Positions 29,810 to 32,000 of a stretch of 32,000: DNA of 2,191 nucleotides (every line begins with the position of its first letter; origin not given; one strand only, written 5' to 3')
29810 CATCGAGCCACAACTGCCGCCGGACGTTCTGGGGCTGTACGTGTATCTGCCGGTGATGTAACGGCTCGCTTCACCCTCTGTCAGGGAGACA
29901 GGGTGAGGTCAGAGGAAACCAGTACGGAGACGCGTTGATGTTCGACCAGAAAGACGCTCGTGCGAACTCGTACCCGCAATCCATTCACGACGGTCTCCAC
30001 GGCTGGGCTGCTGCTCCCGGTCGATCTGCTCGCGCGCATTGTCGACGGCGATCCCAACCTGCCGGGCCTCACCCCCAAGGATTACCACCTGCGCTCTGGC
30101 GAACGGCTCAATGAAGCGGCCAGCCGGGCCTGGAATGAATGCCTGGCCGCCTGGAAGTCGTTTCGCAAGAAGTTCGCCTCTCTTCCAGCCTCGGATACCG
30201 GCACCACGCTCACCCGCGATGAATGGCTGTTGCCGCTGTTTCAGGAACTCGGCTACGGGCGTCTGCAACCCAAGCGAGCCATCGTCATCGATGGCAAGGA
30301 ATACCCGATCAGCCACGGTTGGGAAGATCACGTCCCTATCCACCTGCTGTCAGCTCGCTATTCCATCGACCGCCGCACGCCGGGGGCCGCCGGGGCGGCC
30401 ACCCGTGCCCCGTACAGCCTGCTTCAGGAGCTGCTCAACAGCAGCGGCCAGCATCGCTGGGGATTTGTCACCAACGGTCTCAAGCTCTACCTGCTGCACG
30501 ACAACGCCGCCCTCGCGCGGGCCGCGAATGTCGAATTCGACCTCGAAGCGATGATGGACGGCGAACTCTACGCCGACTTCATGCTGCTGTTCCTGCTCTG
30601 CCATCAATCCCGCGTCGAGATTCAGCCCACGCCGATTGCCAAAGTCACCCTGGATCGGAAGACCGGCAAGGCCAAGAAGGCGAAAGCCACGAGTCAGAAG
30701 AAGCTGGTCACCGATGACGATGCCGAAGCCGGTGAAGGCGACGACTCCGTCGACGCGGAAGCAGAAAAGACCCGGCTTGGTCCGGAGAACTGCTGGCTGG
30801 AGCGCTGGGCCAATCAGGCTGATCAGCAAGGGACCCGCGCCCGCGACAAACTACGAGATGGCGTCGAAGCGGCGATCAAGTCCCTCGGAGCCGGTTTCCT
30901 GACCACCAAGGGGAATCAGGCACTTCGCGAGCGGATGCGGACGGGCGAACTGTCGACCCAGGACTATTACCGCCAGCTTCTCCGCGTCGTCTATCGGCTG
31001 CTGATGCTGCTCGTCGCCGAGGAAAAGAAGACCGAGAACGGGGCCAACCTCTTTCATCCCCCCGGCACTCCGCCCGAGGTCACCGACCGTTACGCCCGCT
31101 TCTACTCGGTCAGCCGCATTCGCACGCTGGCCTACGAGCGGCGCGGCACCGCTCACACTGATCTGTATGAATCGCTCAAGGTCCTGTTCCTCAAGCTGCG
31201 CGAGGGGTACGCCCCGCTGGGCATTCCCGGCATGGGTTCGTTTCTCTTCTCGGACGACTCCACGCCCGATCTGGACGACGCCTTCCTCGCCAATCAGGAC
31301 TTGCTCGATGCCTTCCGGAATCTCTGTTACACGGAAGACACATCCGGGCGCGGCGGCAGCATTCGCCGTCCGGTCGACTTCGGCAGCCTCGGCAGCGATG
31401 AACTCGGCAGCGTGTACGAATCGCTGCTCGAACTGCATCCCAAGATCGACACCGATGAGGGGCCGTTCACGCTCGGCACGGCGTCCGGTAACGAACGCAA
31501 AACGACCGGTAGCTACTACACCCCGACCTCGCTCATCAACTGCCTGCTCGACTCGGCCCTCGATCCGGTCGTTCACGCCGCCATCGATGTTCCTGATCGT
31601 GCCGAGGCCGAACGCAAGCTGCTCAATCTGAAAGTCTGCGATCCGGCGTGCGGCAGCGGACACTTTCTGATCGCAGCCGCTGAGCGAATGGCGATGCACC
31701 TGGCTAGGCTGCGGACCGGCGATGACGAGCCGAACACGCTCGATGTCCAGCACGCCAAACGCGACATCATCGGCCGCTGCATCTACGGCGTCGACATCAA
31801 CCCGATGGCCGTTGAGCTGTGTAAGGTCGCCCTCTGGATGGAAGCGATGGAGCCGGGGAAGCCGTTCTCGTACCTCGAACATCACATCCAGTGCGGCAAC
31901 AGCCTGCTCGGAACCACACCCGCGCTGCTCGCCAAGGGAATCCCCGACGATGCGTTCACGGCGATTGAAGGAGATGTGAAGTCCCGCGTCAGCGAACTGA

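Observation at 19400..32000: Coupled helicase / helicase / helicase / methyltransferase operon: DISARM- or Druantia-like parts in a non-canonical arrangement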

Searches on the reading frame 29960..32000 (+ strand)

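Call 7: search_protein_families(library=pfam, proteins=[window:29960-32000:+], max_evalue=0.01)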
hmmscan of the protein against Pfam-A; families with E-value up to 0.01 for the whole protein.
window:29960-32000:+ (680 aa): 5 families
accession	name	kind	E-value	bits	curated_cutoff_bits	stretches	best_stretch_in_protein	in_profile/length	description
PF02384.22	N6_Mtase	-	2.4e-09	37.4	20.4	1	504-631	13-103/311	N-6 DNA Methylase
PF20473.4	MmeI_Mtase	-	8.4e-08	32.1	27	1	551-628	15-85/259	MmeI, DNA-methyltransferase domain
PF07669.17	Eco57I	-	1.1e-05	26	25.3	1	607-647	2-47/171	Eco57I restriction-modification methylase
PF13847.12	Methyltransf_31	-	0.0017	18.5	27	1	556-622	4-45/145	Methyltransferase domain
PF01170.24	UPF0020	-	0.003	17.7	22.3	1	559-623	32-94/197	RMKL-like, methyltransferase domain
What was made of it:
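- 29960..32000 (+): armB (5' 680 codons of about 1553): PglX/DrmMI-like N6-adenine methyltransferase, cut by the window end. Pfam finds N6_Mtase, MmeI_Mtase and Eco57I (call 7).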

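Call 8: search_protein_families(library=padloc, proteins=[window:29960-32000:+], max_evalue=0.01)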
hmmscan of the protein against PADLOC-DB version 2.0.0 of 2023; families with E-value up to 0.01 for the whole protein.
window:29960-32000:+ (680 aa): 55 families (the best 25 are shown)
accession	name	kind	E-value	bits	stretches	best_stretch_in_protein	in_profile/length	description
PDLC02643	DrmMI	-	1.3e-48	163.7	2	508-653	547-720/1347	DrmMI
PDLC02638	DrmMI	-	6.8e-39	131.7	1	508-653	546-719/935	DrmMI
PDLC03618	REase_MTase_IIG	-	2.6e-27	92.6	2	598-652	659-713/1429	Type IIG restriction enzyme-methyltransferase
PDLC03611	REase_MTase_IIG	-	1.3e-26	90.4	2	508-660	509-662/1532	Type IIG restriction enzyme-methyltransferase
PDLC03620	REase_MTase_IIG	-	6.3e-26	88.3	3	597-653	671-727/1378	Type IIG restriction enzyme-methyltransferase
PDLC02645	DrmMI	-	1.8e-25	87.3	2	599-653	660-714/772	DrmMI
PDLC02644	DrmMI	-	2.8e-25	86.4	1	507-652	56-229/988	DrmMI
PDLC02639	DrmMI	-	2.9e-22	76.8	1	515-652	249-387/803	DrmMI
PDLC03613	REase_MTase_IIG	-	1.6e-20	70.4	1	509-651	461-614/1250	Type IIG restriction enzyme-methyltransferase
PDLC03622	REase_MTase_IIG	-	4.7e-20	68.6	2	578-653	570-645/1524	Type IIG restriction enzyme-methyltransferase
PDLC02646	DrmMI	-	5.7e-20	69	1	573-653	20-99/792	DrmMI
PDLC03629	REase_MTase_IIG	-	1.8e-18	63.8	1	541-652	409-536/1182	Type IIG restriction enzyme-methyltransferase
PDLC03604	REase_MTase_IIG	-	9.2e-17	58.4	1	470-652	314-504/1011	Type IIG restriction enzyme-methyltransferase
PDLC03609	REase_MTase_IIG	-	1.7e-15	53.9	1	552-651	432-533/1066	Type IIG restriction enzyme-methyltransferase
PDLC02529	PglX|PglXI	-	7e-14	48.5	1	549-650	221-320/1189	PglX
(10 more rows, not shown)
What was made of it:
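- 29960..32000 (+): PADLOC DrmMI scores 1.3e-48 (call 8).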
